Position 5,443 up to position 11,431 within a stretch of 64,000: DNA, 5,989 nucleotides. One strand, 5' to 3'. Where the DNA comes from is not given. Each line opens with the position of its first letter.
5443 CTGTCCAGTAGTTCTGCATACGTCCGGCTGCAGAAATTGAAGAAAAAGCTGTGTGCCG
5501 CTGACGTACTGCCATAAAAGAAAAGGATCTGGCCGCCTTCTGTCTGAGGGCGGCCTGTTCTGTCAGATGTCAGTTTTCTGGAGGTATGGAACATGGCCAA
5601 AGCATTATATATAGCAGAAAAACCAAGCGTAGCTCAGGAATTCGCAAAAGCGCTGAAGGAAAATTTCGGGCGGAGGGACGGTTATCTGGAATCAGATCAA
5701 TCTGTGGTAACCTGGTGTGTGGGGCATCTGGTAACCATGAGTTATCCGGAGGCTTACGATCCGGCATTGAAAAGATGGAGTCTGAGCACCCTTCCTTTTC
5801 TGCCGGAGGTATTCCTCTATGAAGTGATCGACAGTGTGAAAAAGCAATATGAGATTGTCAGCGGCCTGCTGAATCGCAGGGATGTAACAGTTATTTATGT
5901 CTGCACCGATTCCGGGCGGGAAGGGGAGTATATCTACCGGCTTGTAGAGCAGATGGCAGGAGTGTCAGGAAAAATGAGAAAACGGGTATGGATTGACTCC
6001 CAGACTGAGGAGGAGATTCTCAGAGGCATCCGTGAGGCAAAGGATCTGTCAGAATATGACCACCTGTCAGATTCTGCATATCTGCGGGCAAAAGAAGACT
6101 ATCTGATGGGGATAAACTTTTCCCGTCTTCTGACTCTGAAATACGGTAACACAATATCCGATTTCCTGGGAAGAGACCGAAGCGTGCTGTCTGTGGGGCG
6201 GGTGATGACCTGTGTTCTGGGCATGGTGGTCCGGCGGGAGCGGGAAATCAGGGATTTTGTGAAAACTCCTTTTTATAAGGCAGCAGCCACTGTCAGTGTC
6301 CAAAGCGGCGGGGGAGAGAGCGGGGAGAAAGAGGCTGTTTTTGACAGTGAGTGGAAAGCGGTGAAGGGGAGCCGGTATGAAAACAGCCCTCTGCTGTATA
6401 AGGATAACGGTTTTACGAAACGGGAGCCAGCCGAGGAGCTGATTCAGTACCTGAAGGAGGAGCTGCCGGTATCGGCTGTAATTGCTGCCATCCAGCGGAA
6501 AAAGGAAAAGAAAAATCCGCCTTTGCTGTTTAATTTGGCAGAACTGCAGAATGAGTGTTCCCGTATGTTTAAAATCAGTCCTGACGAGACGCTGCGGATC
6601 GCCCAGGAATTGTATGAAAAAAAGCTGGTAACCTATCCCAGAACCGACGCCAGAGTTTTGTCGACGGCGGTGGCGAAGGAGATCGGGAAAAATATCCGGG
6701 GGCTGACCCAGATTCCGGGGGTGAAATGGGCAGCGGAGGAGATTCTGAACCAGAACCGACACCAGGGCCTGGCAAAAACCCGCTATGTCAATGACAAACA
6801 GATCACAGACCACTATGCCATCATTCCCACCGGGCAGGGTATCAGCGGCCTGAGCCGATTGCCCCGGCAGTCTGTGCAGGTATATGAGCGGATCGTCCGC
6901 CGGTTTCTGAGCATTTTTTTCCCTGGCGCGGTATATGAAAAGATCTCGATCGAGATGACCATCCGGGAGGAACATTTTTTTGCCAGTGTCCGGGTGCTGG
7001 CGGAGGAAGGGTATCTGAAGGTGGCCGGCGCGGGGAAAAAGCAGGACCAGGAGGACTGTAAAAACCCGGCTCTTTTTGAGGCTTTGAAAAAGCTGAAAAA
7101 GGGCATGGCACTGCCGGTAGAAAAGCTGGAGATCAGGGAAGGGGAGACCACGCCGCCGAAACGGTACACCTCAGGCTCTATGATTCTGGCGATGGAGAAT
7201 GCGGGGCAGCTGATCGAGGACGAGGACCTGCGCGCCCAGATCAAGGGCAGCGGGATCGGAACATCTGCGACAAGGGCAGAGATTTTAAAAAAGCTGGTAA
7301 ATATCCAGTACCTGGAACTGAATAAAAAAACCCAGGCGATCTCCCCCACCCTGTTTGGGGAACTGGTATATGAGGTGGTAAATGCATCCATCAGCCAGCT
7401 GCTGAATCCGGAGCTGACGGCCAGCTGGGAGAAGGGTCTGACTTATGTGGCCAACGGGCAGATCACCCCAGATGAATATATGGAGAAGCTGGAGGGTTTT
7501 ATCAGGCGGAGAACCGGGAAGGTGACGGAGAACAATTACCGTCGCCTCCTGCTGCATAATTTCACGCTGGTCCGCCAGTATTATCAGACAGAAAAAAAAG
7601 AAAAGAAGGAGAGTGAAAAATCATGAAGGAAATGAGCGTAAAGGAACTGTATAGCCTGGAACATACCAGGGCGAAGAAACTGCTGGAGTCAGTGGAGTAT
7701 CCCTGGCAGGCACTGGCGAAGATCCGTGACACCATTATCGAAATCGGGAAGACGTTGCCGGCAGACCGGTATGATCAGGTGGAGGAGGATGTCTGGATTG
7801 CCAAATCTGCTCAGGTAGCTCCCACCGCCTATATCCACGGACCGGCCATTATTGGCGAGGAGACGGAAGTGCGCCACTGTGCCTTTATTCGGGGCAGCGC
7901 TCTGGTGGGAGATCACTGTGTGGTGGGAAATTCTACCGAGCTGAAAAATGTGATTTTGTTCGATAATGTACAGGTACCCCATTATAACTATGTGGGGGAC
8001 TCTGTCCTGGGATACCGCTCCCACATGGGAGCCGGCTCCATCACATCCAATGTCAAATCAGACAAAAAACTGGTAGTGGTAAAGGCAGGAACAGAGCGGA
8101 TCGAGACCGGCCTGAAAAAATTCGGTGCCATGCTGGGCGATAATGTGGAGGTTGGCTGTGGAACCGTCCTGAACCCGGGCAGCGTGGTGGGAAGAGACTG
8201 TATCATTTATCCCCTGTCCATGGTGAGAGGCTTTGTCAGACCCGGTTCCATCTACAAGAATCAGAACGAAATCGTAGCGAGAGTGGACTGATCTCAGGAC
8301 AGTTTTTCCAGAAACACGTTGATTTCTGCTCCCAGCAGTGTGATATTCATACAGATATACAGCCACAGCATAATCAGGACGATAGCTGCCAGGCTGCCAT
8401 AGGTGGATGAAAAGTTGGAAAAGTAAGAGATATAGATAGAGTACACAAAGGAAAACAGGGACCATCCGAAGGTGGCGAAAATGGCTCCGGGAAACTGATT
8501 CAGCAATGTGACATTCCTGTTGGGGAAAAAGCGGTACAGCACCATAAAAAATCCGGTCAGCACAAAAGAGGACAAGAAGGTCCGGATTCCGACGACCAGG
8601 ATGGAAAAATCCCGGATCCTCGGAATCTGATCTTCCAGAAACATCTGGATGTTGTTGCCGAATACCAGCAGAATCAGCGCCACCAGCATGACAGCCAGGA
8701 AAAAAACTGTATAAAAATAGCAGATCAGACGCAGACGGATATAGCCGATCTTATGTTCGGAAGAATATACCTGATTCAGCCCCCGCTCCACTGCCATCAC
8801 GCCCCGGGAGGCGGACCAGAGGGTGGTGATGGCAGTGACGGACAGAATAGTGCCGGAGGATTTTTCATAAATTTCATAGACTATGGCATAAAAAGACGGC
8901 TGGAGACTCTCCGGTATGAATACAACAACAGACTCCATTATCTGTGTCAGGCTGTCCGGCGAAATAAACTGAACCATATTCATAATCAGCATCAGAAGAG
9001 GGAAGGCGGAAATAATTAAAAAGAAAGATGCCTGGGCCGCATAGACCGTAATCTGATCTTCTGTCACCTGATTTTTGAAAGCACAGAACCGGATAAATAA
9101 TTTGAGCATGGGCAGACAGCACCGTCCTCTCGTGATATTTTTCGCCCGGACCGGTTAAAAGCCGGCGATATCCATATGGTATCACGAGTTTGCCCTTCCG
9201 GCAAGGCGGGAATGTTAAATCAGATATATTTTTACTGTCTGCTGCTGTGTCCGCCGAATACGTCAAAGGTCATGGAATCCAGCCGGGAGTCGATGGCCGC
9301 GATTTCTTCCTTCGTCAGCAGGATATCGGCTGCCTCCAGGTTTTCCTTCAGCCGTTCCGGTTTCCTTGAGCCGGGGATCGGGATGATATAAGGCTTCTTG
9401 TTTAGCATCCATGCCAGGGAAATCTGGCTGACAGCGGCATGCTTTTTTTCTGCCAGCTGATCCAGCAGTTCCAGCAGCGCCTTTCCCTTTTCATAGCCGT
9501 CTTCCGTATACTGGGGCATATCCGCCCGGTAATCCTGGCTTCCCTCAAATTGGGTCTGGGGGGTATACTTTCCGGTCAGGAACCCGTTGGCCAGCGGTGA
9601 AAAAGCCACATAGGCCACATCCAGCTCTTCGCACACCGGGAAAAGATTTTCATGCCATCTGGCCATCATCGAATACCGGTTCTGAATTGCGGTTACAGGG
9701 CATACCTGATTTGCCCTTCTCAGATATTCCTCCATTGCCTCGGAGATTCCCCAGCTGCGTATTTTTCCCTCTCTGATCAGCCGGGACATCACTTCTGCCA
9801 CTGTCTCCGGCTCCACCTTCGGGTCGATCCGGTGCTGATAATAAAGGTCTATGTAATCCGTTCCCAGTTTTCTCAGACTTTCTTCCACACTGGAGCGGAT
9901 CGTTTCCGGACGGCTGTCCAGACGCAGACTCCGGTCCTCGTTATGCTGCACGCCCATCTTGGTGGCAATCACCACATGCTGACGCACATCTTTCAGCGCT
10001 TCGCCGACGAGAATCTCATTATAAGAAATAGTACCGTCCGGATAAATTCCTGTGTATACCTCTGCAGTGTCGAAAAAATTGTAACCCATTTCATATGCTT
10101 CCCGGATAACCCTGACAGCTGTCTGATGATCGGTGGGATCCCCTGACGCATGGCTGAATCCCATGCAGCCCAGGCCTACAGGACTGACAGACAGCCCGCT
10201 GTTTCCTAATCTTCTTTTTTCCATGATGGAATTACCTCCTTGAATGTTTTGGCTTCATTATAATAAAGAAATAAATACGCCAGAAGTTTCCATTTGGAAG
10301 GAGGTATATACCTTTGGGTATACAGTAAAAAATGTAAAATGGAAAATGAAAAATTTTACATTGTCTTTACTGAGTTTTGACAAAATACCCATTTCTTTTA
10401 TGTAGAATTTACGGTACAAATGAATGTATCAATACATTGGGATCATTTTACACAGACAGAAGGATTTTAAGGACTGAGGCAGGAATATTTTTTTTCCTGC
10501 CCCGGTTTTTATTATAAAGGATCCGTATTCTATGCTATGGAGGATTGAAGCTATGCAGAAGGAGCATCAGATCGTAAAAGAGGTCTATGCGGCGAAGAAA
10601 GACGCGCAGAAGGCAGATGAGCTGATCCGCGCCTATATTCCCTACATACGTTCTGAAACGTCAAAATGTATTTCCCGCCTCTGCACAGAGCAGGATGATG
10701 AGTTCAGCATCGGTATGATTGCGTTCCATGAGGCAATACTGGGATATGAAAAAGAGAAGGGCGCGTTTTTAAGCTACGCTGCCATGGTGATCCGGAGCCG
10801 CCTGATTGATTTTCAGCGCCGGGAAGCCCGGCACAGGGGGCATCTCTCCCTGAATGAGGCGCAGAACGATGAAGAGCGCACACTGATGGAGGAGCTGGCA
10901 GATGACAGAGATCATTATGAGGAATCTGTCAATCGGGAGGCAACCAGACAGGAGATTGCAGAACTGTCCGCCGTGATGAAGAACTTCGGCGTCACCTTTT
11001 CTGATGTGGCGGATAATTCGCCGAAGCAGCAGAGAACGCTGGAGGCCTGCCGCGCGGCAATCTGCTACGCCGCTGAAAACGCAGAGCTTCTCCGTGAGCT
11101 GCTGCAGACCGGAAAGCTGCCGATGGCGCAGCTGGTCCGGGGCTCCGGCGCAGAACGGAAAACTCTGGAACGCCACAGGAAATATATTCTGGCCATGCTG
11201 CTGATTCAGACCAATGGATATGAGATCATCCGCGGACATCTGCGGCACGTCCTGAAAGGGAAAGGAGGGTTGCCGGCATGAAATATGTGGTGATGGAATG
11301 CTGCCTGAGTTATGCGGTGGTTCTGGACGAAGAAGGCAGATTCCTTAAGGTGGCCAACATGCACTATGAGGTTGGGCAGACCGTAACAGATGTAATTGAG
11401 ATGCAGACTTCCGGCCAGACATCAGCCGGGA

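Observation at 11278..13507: The lipoprotein next to rsgI is an ectodomain-only paralogue of RsgI, including the Asn-Pro motif and an acidic disordered tail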

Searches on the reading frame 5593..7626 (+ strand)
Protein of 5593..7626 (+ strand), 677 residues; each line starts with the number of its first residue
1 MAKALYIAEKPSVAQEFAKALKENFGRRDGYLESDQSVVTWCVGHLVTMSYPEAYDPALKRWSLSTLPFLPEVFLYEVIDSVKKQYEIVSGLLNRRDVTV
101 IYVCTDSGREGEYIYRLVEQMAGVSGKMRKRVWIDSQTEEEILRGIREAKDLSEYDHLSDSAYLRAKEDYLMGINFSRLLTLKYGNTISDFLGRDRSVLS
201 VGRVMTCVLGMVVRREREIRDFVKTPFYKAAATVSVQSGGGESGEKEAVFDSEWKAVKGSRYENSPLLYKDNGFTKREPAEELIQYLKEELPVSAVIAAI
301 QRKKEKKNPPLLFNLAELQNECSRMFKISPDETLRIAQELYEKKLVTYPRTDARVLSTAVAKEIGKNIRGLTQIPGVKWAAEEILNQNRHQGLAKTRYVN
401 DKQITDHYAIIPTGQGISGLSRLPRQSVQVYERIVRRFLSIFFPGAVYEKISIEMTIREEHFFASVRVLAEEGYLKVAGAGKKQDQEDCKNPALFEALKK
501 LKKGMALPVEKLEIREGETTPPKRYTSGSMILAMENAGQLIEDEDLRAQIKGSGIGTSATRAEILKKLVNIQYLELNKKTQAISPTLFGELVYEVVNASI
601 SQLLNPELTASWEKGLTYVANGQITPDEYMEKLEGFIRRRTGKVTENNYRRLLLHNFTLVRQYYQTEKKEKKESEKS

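Call 28: search_protein_families(library=pfam, proteins=[window:5593-7626:+], max_evalue=0.001)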
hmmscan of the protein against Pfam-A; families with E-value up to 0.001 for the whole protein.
window:5593-7626:+ (677 aa): 2 families
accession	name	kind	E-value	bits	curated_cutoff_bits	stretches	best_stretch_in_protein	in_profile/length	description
PF01131.25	Topoisom_bac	-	1.4e-103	347.5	35.1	1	154-630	2-410/411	DNA topoisomerase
PF01751.28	Toprim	-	2.5e-08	34.4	23.1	1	5-133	2-92/96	Toprim domain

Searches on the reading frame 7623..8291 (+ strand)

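Call 28: search_protein_families(library=pfam, proteins=[window:7623-8291:+], max_evalue=0.001)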
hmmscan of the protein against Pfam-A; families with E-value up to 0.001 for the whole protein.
window:7623-8291:+ (222 aa): 3 families
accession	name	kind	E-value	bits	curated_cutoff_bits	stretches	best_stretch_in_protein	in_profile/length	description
PF00132.30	Hexapep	-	6.1e-16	57.8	27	2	169-203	2-36/36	Bacterial transferase hexapeptide (six repeats)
PF25084.1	LbH_EIF2B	-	5.8e-14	52.4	54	1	56-140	3-86/105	EIF2B subunit epsilon LbH domain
PF24894.1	Hexapep_GlmU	-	6.2e-07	29.9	23.3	0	92-152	18-77/104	GlmU-like, C-terminal hexapeptide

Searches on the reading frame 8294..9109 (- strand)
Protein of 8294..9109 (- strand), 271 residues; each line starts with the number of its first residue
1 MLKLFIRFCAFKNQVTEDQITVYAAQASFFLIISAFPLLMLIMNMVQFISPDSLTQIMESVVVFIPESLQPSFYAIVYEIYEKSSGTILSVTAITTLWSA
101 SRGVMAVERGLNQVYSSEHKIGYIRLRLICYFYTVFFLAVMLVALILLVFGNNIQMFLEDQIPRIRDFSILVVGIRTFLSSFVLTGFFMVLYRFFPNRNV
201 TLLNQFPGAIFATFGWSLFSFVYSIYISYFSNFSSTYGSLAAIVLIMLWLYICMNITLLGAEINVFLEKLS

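Call 28: search_protein_families(library=pfam, proteins=[window:8294-9109:-], max_evalue=0.001)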
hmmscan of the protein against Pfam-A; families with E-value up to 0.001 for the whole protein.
window:8294-9109:- (271 aa): 1 family
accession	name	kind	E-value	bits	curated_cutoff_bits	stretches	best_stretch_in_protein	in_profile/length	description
PF03631.20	Virul_fac_BrkB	-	5.4e-57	193.8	33.7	1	17-269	2-257/259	Virulence factor BrkB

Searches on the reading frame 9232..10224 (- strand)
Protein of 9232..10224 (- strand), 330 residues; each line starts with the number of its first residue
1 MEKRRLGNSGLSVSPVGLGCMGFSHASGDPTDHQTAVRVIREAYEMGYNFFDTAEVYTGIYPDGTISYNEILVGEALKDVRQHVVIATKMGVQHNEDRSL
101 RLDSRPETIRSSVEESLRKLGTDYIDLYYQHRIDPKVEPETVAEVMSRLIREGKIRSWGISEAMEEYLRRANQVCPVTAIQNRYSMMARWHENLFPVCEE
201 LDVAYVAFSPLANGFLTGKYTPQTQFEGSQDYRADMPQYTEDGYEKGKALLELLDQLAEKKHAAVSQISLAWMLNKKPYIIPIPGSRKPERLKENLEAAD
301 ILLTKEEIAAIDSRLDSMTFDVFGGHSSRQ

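Call 28: search_protein_families(library=pfam, proteins=[window:9232-10224:-], max_evalue=0.001)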
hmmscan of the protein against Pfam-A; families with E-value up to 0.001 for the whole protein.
window:9232-10224:- (330 aa): 1 family
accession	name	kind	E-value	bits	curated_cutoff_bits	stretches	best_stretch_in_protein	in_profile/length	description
PF00248.27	Aldo_ket_red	-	3.4e-74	250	24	1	16-313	2-288/291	Aldo/keto reductase family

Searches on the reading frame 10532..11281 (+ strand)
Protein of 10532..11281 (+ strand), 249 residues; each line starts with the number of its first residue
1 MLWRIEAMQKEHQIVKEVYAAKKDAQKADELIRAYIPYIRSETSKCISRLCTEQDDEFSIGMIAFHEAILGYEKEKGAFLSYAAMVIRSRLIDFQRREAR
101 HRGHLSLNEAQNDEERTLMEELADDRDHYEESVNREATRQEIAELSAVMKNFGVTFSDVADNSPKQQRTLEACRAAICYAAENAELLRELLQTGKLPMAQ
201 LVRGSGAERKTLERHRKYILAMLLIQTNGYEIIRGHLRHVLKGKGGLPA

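Call 3: search_protein_families(library=pfam, proteins=[window:10532-11281:+], max_evalue=1)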
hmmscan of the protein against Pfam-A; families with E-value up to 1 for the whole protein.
window:10532-11281:+ (249 aa): 2 families
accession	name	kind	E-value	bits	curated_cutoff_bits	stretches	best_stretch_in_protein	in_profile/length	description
PF04542.20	Sigma70_r2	-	6.7e-07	29.4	24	1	31-100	1-70/71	Sigma-70 region 2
PF05449.16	Phage_holin_3_7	-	0.28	11.7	25.4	1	84-107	6-29/80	Putative 3TM holin, Phage_holin_3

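Call 43: search_protein_families(library=ncbifam, proteins=[window:10553-11281:+], max_evalue=0.01)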
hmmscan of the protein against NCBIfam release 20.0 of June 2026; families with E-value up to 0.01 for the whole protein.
window:10553-11281:+ (242 aa): 32 families (the best 25 are shown)
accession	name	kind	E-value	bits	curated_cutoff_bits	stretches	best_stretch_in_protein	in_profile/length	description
NF006178.0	PRK08311.2-6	equivalog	1.8e-53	181.5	306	1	2-231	2-232/236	RNA polymerase sigma factor SigI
TIGR02895.1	spore_sigI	equivalog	6.6e-53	179.6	185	1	11-228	1-217/219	RNA polymerase sigma-I factor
NF006176.0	PRK08311.2-4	equivalog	4.3e-51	173.7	260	1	13-232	20-238/249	RNA polymerase sigma factor SigI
NF006175.0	PRK08311.2-3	subfamily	1.9e-49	168.4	244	1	4-221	4-223/244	RNA polymerase sigma factor SigI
NF006174.0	PRK08311.2-2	equivalog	3.5e-48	164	319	1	13-231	24-249/252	RNA polymerase sigma factor SigI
NF006172.0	PRK08311.1-3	equivalog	2.6e-46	158.5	318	1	2-235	10-247/248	RNA polymerase sigma factor SigI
NF006173.0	PRK08311.2-1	subfamily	2.2e-42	145.1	287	1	15-236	26-248/251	RNA polymerase sigma factor SigI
NF006170.0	PRK08311.1-1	equivalog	5.3e-40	137.6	271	1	6-231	5-213/221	RNA polymerase sigma factor SigI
NF006171.0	PRK08311.1-2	equivalog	2.1e-39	135.7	451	1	6-231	12-233/239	RNA polymerase sigma factor SigI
NF006177.0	PRK08311.2-5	equivalog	3.5e-27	95.5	498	1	17-226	16-222/237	RNA polymerase sigma factor SigI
TIGR02937.1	sigma70-ECF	superfamily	3.4e-11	43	42.9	1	20-140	2-120/165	sigma-70 family RNA polymerase sigma factor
NF005413.0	PRK06986.1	subfamily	1.9e-08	34.4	201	1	10-137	5-124/241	RNA polymerase sigma factor FliA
NF005809.0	PRK07670.1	equivalog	8.3e-08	32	326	1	2-139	6-136/255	FliA/WhiG family RNA polymerase sigma factor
TIGR02479.1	FliA_WhiG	subfamily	2.3e-07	30.8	189.6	1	24-137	1-107/224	FliA/WhiG family RNA polymerase sigma factor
NF005248.0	PRK06759.1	equivalog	7.3e-07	29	133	1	39-98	20-81/156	RNA polymerase factor sigma-70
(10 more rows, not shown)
